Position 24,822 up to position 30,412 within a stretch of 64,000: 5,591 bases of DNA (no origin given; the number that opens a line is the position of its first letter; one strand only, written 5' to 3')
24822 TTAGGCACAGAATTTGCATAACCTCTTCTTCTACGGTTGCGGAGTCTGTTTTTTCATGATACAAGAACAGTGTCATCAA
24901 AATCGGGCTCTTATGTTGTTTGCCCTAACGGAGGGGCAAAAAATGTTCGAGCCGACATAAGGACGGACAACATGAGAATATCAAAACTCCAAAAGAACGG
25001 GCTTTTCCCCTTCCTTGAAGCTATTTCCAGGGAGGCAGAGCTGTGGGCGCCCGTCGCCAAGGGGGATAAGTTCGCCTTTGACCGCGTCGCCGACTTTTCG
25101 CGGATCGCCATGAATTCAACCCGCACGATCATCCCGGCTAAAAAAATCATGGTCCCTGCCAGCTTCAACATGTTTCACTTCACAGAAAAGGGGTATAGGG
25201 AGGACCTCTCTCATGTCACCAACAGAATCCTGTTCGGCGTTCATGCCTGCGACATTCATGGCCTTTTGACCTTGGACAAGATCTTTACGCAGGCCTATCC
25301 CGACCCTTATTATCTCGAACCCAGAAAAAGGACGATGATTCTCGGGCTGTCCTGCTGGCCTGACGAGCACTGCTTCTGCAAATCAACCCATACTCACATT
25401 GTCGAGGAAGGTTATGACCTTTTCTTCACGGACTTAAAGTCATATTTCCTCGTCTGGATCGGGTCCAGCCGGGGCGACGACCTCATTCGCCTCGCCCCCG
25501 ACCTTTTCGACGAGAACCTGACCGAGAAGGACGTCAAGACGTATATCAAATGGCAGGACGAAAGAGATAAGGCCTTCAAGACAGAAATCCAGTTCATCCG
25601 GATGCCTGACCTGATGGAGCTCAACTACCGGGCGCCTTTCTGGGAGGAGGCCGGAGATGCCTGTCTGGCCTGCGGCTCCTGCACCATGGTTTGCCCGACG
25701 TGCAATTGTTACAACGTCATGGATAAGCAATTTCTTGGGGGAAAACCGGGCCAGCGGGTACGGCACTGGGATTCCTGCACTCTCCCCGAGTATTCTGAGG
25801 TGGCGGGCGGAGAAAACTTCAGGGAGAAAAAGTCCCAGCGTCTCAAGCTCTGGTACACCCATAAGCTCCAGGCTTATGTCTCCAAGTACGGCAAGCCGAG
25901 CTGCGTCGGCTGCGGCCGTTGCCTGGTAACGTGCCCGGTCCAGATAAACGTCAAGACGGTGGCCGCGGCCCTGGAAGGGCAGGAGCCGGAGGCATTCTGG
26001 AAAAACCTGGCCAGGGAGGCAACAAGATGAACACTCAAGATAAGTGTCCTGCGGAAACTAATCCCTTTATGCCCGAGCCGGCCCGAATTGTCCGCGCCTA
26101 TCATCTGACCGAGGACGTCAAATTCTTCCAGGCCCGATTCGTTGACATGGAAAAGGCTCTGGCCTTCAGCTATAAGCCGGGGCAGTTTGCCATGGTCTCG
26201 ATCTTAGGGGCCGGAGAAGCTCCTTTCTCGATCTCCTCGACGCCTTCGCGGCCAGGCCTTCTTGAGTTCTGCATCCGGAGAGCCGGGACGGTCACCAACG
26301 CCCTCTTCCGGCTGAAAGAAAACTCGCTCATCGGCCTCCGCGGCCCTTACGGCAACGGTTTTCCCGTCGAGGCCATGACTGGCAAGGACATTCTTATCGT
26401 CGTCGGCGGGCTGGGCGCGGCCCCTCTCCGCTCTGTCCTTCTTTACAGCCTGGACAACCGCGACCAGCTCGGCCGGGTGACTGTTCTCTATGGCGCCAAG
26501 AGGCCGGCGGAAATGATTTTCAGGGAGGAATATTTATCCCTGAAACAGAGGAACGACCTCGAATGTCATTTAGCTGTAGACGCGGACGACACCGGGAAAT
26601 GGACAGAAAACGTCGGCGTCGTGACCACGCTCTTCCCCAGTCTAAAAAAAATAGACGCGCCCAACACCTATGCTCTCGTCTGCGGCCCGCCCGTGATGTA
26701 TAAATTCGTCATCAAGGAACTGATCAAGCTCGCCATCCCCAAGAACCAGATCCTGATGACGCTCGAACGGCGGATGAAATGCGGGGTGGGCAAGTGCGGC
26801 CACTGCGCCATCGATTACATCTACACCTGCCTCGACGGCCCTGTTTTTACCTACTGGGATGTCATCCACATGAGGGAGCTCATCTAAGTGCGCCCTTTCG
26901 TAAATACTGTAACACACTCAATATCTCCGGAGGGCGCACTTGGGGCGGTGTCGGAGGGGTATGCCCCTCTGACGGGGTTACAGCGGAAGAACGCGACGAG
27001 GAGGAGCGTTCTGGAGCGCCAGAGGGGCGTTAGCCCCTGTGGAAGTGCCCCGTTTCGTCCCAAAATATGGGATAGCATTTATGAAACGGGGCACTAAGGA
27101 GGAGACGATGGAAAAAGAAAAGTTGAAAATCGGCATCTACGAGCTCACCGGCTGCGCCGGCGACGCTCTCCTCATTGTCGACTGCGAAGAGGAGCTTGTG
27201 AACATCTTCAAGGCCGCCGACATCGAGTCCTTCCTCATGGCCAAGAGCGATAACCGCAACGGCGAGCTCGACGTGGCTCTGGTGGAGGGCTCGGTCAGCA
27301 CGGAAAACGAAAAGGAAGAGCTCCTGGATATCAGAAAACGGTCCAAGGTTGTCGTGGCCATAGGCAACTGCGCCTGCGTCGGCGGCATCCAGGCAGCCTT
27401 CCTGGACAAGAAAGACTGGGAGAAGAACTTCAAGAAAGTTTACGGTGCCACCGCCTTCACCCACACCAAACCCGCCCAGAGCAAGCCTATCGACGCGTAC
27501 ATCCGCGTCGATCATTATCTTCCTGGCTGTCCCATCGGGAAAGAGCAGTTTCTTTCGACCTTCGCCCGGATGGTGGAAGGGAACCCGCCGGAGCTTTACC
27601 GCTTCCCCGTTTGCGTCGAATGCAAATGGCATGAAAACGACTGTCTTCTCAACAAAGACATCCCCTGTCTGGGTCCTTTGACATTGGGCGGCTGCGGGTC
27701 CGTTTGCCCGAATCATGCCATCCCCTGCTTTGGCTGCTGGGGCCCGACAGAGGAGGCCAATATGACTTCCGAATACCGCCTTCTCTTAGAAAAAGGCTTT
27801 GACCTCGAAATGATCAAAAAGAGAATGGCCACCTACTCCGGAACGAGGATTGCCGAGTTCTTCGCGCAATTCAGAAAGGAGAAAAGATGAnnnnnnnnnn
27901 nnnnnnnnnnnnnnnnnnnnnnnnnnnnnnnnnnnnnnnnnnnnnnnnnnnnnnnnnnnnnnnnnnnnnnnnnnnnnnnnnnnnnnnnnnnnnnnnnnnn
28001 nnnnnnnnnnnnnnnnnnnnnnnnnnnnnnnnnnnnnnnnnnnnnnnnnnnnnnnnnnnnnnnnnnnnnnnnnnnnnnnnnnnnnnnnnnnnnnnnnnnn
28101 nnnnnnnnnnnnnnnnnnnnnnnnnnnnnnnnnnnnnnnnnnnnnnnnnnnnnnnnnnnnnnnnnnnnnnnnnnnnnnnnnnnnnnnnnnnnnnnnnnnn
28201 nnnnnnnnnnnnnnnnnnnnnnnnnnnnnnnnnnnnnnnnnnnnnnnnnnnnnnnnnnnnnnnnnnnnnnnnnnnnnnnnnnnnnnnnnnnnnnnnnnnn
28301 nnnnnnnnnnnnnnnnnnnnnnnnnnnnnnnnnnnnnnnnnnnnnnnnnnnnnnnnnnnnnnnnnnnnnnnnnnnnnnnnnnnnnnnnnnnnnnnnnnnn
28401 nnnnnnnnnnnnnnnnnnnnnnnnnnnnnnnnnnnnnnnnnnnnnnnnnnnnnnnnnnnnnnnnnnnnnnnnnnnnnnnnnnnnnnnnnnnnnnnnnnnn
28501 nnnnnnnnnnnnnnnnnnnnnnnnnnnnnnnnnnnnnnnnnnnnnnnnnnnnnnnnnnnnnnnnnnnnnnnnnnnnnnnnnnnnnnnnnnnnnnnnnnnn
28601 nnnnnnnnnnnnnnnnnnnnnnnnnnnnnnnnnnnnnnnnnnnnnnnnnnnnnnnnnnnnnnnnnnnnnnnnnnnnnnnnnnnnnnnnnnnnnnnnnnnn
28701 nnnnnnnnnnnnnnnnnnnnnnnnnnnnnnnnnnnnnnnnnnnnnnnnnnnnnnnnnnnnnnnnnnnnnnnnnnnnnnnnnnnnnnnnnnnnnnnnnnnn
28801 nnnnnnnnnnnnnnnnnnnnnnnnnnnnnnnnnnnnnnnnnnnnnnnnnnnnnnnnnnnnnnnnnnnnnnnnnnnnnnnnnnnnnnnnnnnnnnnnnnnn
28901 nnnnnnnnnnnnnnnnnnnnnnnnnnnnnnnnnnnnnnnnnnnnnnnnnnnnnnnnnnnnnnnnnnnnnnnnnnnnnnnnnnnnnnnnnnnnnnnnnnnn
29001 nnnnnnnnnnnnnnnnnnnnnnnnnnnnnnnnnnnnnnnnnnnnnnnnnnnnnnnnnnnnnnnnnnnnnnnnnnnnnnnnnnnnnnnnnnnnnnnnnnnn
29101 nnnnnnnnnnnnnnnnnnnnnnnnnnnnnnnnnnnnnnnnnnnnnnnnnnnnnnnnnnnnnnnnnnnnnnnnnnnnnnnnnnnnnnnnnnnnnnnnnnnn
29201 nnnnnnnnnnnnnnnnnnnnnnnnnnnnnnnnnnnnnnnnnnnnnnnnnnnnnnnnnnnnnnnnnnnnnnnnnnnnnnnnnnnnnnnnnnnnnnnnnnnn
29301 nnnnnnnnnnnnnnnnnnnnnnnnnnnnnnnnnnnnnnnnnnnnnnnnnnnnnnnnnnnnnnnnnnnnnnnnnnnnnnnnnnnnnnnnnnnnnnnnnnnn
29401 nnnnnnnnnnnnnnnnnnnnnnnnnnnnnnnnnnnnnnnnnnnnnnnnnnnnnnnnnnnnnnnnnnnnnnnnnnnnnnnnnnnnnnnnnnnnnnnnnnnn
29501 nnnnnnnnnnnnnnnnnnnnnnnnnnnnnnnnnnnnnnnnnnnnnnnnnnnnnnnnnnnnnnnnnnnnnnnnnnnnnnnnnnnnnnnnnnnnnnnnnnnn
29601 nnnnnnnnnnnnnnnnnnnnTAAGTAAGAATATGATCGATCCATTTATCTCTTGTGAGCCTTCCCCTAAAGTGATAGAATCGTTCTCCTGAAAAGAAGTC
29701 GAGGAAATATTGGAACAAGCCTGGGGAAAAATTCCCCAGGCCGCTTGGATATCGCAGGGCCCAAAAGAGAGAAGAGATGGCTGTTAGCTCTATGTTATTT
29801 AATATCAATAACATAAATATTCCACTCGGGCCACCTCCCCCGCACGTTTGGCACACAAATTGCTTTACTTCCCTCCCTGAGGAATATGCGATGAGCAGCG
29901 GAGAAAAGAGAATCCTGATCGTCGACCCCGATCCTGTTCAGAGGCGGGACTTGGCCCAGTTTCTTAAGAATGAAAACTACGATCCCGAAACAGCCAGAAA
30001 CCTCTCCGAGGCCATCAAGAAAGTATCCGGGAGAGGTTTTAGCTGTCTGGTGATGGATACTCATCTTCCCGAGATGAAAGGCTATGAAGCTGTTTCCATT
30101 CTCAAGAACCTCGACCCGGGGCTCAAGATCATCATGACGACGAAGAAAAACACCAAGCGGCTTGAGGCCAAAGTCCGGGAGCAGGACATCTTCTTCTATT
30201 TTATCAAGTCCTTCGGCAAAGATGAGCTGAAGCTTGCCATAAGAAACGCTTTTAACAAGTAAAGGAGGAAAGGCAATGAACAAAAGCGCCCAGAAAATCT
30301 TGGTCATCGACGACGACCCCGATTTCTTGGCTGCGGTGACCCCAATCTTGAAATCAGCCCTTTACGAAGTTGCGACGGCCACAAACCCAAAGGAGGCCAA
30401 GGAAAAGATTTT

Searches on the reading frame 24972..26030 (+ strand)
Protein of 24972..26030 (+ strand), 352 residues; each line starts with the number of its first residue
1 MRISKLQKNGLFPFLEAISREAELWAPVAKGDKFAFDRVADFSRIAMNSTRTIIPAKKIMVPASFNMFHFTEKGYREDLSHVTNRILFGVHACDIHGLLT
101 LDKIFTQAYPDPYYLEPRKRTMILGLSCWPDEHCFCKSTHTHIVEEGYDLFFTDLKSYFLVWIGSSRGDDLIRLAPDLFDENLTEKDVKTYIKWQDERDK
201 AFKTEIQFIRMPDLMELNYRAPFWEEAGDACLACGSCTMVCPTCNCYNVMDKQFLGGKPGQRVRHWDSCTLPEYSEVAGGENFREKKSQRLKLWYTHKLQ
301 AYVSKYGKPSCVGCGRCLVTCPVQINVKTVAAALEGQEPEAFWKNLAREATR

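Call 3: search_protein_families(library=pfam, proteins=[window:24972-26030:+])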
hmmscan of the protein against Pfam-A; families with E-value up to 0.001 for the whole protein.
window:24972-26030:+ (352 aa): 11 families
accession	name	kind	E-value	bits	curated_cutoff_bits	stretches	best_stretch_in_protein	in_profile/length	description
PF17179.9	Fer4_22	-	6.8e-33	113.8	27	1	231-325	2-95/95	4Fe-4S dicluster domain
PF12838.12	Fer4_7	-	1.4e-07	32.3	27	0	311-324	2-15/52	4Fe-4S dicluster domain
PF13187.11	Fer4_9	-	5.1e-07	30.1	27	0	229-243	35-49/52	4Fe-4S dicluster domain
PF13237.11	Fer4_10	-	5.4e-06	26.7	25.5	0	309-326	7-22/53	4Fe-4S dicluster domain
PF13183.11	Fer4_8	-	1e-05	26.4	27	0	229-325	3-68/68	4Fe-4S dicluster domain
PF12797.12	Fer4_2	-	1.1e-05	25.5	24.5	0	229-243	8-22/22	4Fe-4S binding domain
PF14697.11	Fer4_21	-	1.2e-05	25.7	35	0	307-324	37-54/59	4Fe-4S dicluster domain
PF13746.11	Fer4_18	-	1.5e-05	25.6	27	0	274-328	29-78/114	4Fe-4S dicluster domain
PF00037.32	Fer4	-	0.00014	21.9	21.1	0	229-243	6-20/24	4Fe-4S binding domain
PF12837.12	Fer4_6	-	0.00015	21.9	25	0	310-325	8-23/24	4Fe-4S binding domain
PF25160.1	LdpA_Fe-S-bd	-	0.00033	20.8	27.6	1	310-325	27-42/49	LdpA Fe-S cluster-binding domain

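Call 7: search_protein_families(library=ncbifam, proteins=[window:24972-26030:+])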
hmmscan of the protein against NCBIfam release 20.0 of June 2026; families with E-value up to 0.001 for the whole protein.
window:24972-26030:+ (352 aa): 12 families
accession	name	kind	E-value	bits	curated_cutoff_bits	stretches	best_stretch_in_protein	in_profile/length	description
NF040829.1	sulfhyd_ShyB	equivalog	1.1e-85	287.6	690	1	1-330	1-325/334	NAD(P)-dependent hydrogenase/sulfhydrogenase 2 subunit beta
NF040833.1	sulfhyd_HydB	equivalog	3.6e-85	286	750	1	1-333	1-334/367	NADPH-dependent hydrogenase/sulfhydrogenase 1 subunit beta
TIGR02910.1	sulfite_red_A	equivalog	6.3e-47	160.4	323.15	1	30-334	37-326/334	anaerobic sulfite reductase subunit AsrA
TIGR02936.1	fdxN_nitrog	equivalog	5.7e-06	26.4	80.55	0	299-325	11-37/91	ferredoxin III, nif-specific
TIGR01971.1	NuoI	subfamily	6.6e-06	25.7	113.05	0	296-333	30-67/121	NADH-quinone oxidoreductase, chain I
NF038196.1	ferrodoxin_EFR1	subfamily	4.7e-05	23.5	75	0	218-245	175-200/242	EFR1 family ferrodoxin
NF042909.1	FMH_DH_FwdF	exception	8.5e-05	21.8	375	0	229-269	257-296/336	tungsten-dependent formylmethanofuran dehydrogenase subunit FwdF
NF006183.0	PRK08318.1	equivalog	0.00011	21.1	335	0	307-347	375-414/422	NAD-dependent dihydropyrimidine dehydrogenase subunit PreA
NF040864.1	HgcB_ferredoxin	equivalog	0.00018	21.3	99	0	305-326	10-31/93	mercury methylation ferredoxin HgcB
NF009226.0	PRK12576.1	equivalog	0.00032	20.2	344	0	223-257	150-178/317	succinate dehydrogenase/fumarate reductase iron-sulfur subunit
NF004536.0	PRK05888.1-1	equivalog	0.00032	20.1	212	0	306-348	55-98/180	NADH-quinone oxidoreductase subunit NuoI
TIGR02512.1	FeFe_hydrog_A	subfamily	0.0007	18.6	405.95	0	304-324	45-65/375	[FeFe] hydrogenase, group A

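Call 13: find_related_loci(query=window:24972-26027:+, collection=genome_contigs, flank=6000)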
Query window:24972-26027:+ (352 aa) in genome_contigs; peptide patterns used: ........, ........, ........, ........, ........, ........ (x = any residue, [..] = any of these).
63 stretches matched a pattern; 28 encode a relative of the query (tblastn E <= 1e-3); 28 distinct loci.
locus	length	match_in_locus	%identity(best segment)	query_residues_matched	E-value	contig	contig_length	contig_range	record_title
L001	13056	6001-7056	93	1-352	0e+0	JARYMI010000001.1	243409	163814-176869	MAG: Clostridiales bacterium isolate A05DMB-I-28 NODE_1_length_243409_cov_10.561241, whole genome shotgun sequence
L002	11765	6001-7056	91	1-352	0e+0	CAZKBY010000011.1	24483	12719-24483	MAG TPA_asm: uncultured Eubacteriales bacterium isolate binchicken_co274_232 genome assembly, contig: NODE_5279_length_2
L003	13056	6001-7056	84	1-352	0e+0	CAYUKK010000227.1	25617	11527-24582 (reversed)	MAG TPA_asm: uncultured Eubacteriales bacterium isolate SRP231805_co4_152 genome assembly, contig: k141_314508, whole ge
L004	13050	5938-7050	77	1-352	0e+0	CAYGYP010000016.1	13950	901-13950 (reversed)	MAG TPA_asm: uncultured Candidatus Bathyarchaeia archaeon isolate ERP119294_co3_318 genome assembly, contig: NODE_3049_l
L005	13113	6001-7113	76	1-352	0e+0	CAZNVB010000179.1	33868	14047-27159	MAG TPA_asm: uncultured Eubacteriales bacterium isolate SRP231805_co4_44 genome assembly, contig: k141_370983, whole gen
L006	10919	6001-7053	78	1-351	0e+0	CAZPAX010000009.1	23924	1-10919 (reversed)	MAG TPA_asm: uncultured Eubacteriales bacterium isolate binchicken_co124_359 genome assembly, contig: NODE_885_length_23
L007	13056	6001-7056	74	1-352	0e+0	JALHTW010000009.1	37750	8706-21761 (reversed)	MAG: Candidatus Aminicenantes bacterium isolate PFL34 seq_78349, whole genome shotgun sequence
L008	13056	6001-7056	73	1-352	0e+0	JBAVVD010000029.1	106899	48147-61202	MAG: Candidatus Aminicenantales bacterium isolate MFD01647_ilm_asm_bin15 k127_5800, whole genome shotgun sequence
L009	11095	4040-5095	68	1-352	5e-177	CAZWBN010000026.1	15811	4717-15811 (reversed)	MAG TPA_asm: uncultured Clostridia bacterium isolate binchicken_co6_404 genome assembly, contig: NODE_3957_length_15811_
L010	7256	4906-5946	69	3-349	6e-177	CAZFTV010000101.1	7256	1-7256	MAG TPA_asm: uncultured Eubacteriales bacterium isolate binchicken_co364_3 genome assembly, contig: NODE_18870_length_72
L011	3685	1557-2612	66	1-352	2e-177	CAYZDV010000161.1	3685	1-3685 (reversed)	MAG TPA_asm: uncultured Eubacteriales bacterium isolate binchicken_co360_50 genome assembly, contig: NODE_9367_length_36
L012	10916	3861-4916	64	1-352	3e-164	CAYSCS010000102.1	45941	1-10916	MAG TPA_asm: uncultured Eubacteriales bacterium isolate SRP231805_co4_118 genome assembly, contig: k141_84473, whole gen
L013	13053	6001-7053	60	1-351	6e-156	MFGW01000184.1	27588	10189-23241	MAG: Candidatus Fischerbacteria bacterium RBG_13_37_8 RBG_13_scaffold_505, whole genome shotgun sequence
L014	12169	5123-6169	62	1-348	1e-154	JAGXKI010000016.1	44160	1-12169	Bacterium isolate GSL_GB14_3 NODE_139_length_44160_cov_9.15266, whole genome shotgun sequence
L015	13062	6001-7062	59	1-352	4e-151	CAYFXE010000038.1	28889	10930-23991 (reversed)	MAG TPA_asm: uncultured Eubacteriales bacterium isolate ERP108616_co2_523 genome assembly, contig: NODE_2067_length_2888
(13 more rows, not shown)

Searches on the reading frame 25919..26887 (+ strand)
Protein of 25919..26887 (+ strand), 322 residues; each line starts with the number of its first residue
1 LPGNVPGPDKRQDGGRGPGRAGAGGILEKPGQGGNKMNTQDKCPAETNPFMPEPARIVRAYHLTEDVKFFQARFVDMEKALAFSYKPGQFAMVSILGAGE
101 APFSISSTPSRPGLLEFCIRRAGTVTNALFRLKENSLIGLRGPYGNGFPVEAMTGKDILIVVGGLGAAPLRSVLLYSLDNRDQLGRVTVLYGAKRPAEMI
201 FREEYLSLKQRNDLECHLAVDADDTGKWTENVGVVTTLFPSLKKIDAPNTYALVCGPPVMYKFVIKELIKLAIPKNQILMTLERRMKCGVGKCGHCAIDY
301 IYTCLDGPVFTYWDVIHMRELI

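Call 3: search_protein_families(library=pfam, proteins=[window:25919-26887:+])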
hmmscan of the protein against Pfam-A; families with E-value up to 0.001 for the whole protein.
window:25919-26887:+ (322 aa): 3 families
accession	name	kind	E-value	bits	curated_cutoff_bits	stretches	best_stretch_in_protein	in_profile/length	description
PF00175.26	NAD_binding_1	-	2.7e-13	51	22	1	161-264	2-107/109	Oxidoreductase NAD-binding domain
PF10418.14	DHODB_Fe-S_bind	-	2.8e-11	43.4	23.9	1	283-315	1-40/41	Iron-sulfur cluster binding domain of dihydroorotate dehydrogenase B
PF00970.30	FAD_binding_6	-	7.3e-06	26.7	21.1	1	56-146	3-96/99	Oxidoreductase FAD-binding domain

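Call 7: search_protein_families(library=ncbifam, proteins=[window:25919-26887:+])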
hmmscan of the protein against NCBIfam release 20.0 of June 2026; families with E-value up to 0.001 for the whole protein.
window:25919-26887:+ (322 aa): 23 families
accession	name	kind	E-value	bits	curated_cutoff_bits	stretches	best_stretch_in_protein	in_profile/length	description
NF006220.0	PRK08345.1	subfamily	1.6e-96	323.1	395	1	46-322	4-294/294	cytochrome-c3 hydrogenase subunit gamma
NF040830.1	sulfhyd_ShyC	equivalog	4.3e-79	265.7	600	1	48-322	2-288/288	NAD(P)-dependent hydrogenase/sulfhydrogenase 2 subunit gamma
NF040835.1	sulfhyd_HydG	equivalog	1.6e-72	244.2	650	1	39-318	4-287/292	NADPH-dependent hydrogenase/sulfhydrogenase 1 subunit gamma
TIGR02911.1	sulfite_red_B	equivalog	1.8e-60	204.3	288.6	1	80-313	26-254/261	anaerobic sulfite reductase subunit AsrB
NF000796.0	PRK00054.1-1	equivalog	3.1e-43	147.9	224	1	75-315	23-235/254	dihydroorotate dehydrogenase electron transfer subunit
NF000798.0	PRK00054.1-3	equivalog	2.2e-24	86.5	219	1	76-316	22-243/244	dihydroorotate dehydrogenase electron transfer subunit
NF004862.0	PRK06222.1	subfamily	1.7e-19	70.4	220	1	79-311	22-244/281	sulfide/dihydroorotate dehydrogenase-like FAD/NAD-binding protein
TIGR01941.1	nqrF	equivalog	4.4e-19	68.7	295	1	122-280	239-400/405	NADH:ubiquinone reductase (Na(+)-transporting) subunit F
NF000799.0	PRK00054.1-4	equivalog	1.4e-17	63.6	314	1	86-316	34-257/258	dihydroorotate dehydrogenase electron transfer subunit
NF009414.0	PRK12778.1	equivalog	4.6e-17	61.5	1103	1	57-311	4-244/752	bifunctional dihydroorotate dehydrogenase B NAD binding subunit/NADPH-dependent glutamate synthase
NF058606.1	GlBtMonoRdsGbcB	equivalog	5.3e-17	61.7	500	1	56-270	17-233/362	glycine betaine monooxygenase reductase subunit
NF045803.1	MethMoxFADbindMmoC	equivalog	2.4e-16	59.4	500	1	56-280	110-337/343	aromatic/alkene monooxygenase hydroxylase FAD-binding subunit MmoC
NF004470.0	PRK05802.1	equivalog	1.4e-14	53.8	313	1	56-300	69-305/330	sulfide/dihydroorotate dehydrogenase-like FAD/NAD-binding protein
NF007964.0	PRK10684.1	equivalog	7.4e-14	51.4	383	1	83-279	35-233/333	NADH oxidoreductase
NF005963.0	PRK08051.1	equivalog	1.5e-13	50.6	230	1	76-267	22-213/233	NAD(P)H-flavin reductase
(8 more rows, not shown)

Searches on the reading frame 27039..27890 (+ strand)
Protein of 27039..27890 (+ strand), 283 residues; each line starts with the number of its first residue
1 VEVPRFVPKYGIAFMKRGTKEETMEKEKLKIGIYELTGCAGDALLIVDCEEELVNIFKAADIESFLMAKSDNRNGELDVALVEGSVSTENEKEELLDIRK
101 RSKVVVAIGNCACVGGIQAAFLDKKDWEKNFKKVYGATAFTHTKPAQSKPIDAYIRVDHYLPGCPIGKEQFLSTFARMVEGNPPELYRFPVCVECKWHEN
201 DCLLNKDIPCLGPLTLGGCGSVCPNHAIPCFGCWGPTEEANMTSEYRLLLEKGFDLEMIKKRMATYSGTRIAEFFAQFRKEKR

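Call 3: search_protein_families(library=pfam, proteins=[window:27039-27890:+])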
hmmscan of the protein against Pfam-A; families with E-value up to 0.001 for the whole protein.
window:27039-27890:+ (283 aa): 1 family
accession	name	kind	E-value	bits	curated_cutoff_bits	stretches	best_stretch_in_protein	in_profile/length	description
PF01058.29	Oxidored_q6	-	1.2e-23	83.6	27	1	39-176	1-126/128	NADH ubiquinone oxidoreductase, 20 Kd subunit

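Call 7: search_protein_families(library=ncbifam, proteins=[window:27039-27890:+])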
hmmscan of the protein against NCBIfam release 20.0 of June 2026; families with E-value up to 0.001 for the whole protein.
window:27039-27890:+ (283 aa): 7 families
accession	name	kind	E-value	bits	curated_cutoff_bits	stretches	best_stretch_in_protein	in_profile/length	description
NF040831.1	sulfhyd_ShyD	equivalog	6.8e-58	196.1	460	1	29-267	1-238/240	NAD(P)-dependent hydrogenase/sulfhydrogenase 2 subunit delta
NF040836.1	sulfhyd_HydD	equivalog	3.2e-55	187.1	500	1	24-268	1-246/261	NADPH-dependent hydrogenase/sulfhydrogenase 1 subunit delta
NF045875.1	F420_non_VhuG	exception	6.9e-30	104.3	450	2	27-197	3-182/286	F420-non-reducing hydrogenase subunit VhuG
TIGR03294.1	FrhG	equivalog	1.2e-15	57.8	245.5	1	29-228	2-191/228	coenzyme F420 hydrogenase subunit gamma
NF005012.1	PRK06411.1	subfamily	1.2e-05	24.9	116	0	149-178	125-154/166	NADH-quinone oxidoreductase subunit NuoB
TIGR01957.1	nuoB_fam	subfamily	2.3e-05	24.3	142.7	0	49-118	29-101/145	NADH-quinone oxidoreductase subunit B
NF011395.0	PRK14820.1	equivalog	5.6e-05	23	263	0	150-179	125-154/180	NADH-quinone oxidoreductase subunit B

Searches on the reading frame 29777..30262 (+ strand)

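Call 3: search_protein_families(library=pfam, proteins=[window:29777-30262:+])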
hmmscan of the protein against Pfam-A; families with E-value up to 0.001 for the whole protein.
window:29777-30262:+ (161 aa): 1 family
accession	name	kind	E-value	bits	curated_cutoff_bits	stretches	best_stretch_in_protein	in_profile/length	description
PF00072.30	Response_reg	-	1.8e-20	73.6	30.2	1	46-155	1-110/111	Response regulator receiver domain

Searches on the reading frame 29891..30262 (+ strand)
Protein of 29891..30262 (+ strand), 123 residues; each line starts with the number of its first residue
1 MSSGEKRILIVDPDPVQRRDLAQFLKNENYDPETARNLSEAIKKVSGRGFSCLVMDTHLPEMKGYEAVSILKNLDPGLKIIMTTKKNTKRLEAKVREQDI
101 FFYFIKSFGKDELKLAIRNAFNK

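Call 15: search_protein_families(library=pfam, proteins=[window:29891-30262:+])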
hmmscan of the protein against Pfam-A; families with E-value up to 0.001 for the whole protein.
window:29891-30262:+ (123 aa): 1 family
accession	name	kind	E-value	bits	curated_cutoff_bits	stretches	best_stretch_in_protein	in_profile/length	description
PF00072.30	Response_reg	-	7.7e-21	74.8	30.2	1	8-117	1-110/111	Response regulator receiver domain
